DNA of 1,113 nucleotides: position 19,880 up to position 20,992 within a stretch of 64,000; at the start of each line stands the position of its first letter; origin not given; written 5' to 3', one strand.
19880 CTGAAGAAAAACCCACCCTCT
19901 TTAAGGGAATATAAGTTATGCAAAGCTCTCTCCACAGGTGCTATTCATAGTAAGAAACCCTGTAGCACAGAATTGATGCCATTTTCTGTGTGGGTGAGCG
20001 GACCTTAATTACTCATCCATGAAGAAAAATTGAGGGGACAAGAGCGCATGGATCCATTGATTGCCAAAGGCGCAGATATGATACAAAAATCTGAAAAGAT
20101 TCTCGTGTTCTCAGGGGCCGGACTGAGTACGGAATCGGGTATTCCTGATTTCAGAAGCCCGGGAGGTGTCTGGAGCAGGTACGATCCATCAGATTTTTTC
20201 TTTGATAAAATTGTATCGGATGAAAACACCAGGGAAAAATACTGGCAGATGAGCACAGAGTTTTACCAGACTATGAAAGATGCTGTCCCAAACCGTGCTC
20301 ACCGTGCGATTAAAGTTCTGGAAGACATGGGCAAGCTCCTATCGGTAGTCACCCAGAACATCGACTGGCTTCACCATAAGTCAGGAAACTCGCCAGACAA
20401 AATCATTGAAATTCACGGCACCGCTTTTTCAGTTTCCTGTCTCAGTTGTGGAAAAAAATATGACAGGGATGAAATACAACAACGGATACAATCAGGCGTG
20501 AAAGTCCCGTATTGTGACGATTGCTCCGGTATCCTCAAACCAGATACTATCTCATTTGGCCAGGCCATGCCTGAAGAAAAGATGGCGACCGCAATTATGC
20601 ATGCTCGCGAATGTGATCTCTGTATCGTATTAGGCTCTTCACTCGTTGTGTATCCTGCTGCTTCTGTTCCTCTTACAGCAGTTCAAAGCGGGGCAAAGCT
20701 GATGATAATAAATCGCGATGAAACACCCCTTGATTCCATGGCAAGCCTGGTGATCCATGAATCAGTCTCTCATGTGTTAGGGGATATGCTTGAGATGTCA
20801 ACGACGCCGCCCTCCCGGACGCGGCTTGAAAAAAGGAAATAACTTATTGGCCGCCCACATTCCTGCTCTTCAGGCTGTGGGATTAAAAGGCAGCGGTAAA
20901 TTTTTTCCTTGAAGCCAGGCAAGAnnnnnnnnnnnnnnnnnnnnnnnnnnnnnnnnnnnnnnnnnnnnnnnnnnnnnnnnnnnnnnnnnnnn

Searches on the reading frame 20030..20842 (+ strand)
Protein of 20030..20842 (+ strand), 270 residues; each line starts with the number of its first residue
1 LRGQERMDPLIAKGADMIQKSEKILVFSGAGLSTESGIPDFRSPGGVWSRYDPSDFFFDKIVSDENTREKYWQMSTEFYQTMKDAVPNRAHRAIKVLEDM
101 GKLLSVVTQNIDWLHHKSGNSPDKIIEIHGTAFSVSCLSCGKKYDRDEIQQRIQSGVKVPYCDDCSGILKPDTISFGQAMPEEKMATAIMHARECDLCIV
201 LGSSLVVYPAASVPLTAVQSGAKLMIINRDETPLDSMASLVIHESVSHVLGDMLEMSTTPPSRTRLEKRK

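Call 8: search_protein_families(library=pfam, proteins=[window:20030-20842:+], max_evalue=0.01)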
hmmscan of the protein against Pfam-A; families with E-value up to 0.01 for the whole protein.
window:20030-20842:+ (270 aa): 2 families
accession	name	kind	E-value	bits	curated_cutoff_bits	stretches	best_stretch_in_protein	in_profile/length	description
PF02146.23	SIR2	-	5.8e-50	170.2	24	1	29-209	1-180/180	Sir2 family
PF00205.28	TPP_enzyme_M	-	0.001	19.2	30.4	0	184-236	67-118/137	Thiamine pyrophosphate enzyme, central domain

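Call 11: find_encoding_contigs(protein=window:20048-20842:+, flank=3000, max_places=10)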
Protein window:20048-20842:+ (264 aa): 10 contigs read that carry it; 9 places shown.
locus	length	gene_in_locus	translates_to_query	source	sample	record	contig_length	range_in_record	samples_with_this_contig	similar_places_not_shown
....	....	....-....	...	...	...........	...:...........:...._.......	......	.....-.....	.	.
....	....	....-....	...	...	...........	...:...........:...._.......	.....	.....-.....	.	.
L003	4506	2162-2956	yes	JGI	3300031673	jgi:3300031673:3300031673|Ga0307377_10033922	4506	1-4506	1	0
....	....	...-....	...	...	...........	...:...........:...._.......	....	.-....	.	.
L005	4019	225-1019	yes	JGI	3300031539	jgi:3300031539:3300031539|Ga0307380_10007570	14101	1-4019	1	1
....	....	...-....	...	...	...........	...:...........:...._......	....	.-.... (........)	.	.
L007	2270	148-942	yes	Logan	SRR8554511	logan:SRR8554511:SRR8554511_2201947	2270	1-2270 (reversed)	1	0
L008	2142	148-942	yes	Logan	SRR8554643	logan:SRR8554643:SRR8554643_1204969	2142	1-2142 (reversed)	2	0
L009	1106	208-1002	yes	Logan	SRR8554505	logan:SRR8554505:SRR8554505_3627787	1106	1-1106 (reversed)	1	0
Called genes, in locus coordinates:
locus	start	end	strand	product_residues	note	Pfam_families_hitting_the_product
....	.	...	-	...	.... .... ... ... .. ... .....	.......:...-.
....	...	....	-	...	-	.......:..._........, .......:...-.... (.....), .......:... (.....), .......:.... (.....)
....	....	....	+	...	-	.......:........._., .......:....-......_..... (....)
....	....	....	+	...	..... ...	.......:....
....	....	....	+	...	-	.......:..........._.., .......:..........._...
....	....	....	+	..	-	-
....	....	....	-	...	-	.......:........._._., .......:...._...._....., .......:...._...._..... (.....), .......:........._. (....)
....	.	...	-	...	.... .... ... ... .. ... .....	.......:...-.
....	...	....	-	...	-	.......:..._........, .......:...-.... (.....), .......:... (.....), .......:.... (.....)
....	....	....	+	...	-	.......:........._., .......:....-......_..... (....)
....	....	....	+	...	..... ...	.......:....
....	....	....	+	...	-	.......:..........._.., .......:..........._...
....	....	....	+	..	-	?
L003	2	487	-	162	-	?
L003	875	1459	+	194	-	PF00753:Lactamase_B, PF23023:Anti-Pycsar_Apyc1 (weak)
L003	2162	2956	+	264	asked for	PF02146:SIR2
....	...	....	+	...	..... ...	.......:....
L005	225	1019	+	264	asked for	PF02146:SIR2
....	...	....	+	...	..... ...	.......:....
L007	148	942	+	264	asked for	PF02146:SIR2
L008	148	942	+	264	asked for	PF02146:SIR2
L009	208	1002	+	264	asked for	PF02146:SIR2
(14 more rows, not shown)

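Call 65: list_cluster_members(proteins=[window:20048-20842:+, window:17579-18373:-, window:22531-23574:-])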
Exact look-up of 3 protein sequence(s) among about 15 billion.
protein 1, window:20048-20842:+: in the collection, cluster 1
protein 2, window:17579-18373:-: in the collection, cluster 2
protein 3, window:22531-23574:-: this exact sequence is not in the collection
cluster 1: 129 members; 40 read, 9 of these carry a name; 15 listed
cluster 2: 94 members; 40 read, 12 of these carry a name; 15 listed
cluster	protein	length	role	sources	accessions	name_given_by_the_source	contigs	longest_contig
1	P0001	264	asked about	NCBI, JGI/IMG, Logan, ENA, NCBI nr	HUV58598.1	MAG TPA: Sir2 family NAD-dependent protein deacetylase [Desulfatiglandales bacterium] | Sir2 family NAD-dependent protein deacetylase [Desulfatiglandales bacterium]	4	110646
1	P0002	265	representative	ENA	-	-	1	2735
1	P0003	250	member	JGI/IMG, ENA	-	NAD-dependent deacetylase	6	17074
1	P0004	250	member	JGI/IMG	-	NAD-dependent deacetylase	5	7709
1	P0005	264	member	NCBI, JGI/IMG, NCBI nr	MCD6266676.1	MAG: Sir2 family NAD-dependent protein deacetylase [Deltaproteobacteria bacterium] | Sir2 family NAD-dependent protein deacetylase [Deltaproteobacteria bacterium]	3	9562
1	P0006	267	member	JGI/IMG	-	NAD-dependent deacetylase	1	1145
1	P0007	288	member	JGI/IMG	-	NAD-dependent deacetylase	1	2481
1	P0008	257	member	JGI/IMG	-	NAD-dependent deacetylase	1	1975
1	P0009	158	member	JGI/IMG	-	NAD-dependent deacetylase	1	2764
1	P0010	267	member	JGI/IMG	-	NAD-dependent deacetylase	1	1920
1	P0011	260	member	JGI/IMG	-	-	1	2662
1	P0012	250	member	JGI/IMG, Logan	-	-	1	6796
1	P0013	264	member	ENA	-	-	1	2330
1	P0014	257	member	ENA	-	-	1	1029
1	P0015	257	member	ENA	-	-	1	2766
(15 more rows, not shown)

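Call 66: find_encoding_contigs(protein=P0005, flank=2500, max_places=6)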
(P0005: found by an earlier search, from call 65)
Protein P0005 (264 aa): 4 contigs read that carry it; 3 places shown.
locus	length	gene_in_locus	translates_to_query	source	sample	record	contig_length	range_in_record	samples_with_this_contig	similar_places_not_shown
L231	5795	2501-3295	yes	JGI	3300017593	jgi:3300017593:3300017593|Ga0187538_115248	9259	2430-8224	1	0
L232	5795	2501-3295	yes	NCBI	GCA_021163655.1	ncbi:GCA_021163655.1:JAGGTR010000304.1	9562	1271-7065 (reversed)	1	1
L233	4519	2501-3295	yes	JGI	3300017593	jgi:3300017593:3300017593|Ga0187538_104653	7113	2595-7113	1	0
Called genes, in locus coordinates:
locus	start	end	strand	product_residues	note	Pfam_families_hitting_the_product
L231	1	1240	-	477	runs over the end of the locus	PF00089:Trypsin, PF13365:Trypsin_2, PF00595:PDZ, PF13180:PDZ_2, PF17820:PDZ_6, PF00595:PDZ, PF13180:PDZ_2 (weak), PF17820:PDZ_6, +2 more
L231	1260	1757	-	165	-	PF02579:Nitro_FeMo-Co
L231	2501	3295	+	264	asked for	PF02146:SIR2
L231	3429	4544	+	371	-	PF01118:Semialdhyde_dh, PF02774:Semialdhyde_dhC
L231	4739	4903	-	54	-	PF01212:Beta_elim_lyase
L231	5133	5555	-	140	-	PF07238:PilZ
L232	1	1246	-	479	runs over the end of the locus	PF00089:Trypsin, PF13365:Trypsin_2, PF00595:PDZ, PF13180:PDZ_2, PF17820:PDZ_6, PF00595:PDZ, PF13180:PDZ_2 (weak), PF17820:PDZ_6, +2 more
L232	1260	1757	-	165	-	PF02579:Nitro_FeMo-Co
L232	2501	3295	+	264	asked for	PF02146:SIR2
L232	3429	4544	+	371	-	PF01118:Semialdhyde_dh, PF02774:Semialdhyde_dhC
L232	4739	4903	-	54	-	PF01212:Beta_elim_lyase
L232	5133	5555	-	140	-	PF07238:PilZ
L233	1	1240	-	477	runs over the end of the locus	PF00089:Trypsin, PF13365:Trypsin_2, PF00595:PDZ, PF13180:PDZ_2, PF17820:PDZ_6, PF00595:PDZ, PF13180:PDZ_2 (weak), PF17820:PDZ_6, +2 more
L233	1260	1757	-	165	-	PF02579:Nitro_FeMo-Co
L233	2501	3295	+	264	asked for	PF02146:SIR2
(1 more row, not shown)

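Call 67: find_encoding_contigs(protein=P0003, flank=2500, max_places=6)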
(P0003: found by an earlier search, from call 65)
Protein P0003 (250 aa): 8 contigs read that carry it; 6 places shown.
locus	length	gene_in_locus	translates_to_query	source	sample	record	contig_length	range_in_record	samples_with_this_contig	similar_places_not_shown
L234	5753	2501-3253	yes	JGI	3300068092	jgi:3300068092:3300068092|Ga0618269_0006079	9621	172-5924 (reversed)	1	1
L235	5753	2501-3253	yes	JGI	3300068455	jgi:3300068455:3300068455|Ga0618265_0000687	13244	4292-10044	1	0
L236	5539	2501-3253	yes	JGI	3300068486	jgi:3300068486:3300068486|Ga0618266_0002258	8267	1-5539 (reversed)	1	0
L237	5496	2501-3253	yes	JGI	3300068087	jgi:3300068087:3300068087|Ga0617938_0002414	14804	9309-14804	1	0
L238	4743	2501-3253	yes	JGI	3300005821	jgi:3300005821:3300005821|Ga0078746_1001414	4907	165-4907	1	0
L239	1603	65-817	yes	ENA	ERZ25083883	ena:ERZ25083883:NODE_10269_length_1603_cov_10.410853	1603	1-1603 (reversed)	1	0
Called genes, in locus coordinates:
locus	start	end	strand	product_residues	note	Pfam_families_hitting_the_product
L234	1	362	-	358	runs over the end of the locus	PF06050:HGD-D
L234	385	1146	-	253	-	PF00977:His_biosynth, PF02581:TMP-TENI (faint), PF03060:NMO (faint), PF05690:ThiG (faint)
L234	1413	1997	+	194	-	PF00753:Lactamase_B, PF23023:Anti-Pycsar_Apyc1 (weak)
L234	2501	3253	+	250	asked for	PF02146:SIR2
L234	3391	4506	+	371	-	PF01118:Semialdhyde_dh, PF02774:Semialdhyde_dhC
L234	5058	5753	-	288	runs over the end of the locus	?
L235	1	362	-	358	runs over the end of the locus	PF06050:HGD-D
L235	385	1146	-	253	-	PF00977:His_biosynth, PF02581:TMP-TENI (faint), PF03060:NMO (faint), PF05690:ThiG (faint)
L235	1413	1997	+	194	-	PF00753:Lactamase_B, PF23023:Anti-Pycsar_Apyc1 (weak)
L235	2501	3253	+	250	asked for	PF02146:SIR2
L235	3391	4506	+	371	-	PF01118:Semialdhyde_dh, PF02774:Semialdhyde_dhC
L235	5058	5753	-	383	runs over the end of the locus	PF00155:Aminotran_1_2, PF01212:Beta_elim_lyase, PF01041:DegT_DnrJ_EryC1 (faint)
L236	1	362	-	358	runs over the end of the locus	PF06050:HGD-D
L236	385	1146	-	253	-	PF00977:His_biosynth, PF02581:TMP-TENI (faint), PF03060:NMO (faint), PF05690:ThiG (faint)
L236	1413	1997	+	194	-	PF00753:Lactamase_B, PF23023:Anti-Pycsar_Apyc1 (weak)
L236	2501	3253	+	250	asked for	PF02146:SIR2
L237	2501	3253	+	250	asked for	PF02146:SIR2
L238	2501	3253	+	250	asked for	PF02146:SIR2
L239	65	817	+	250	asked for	PF02146:SIR2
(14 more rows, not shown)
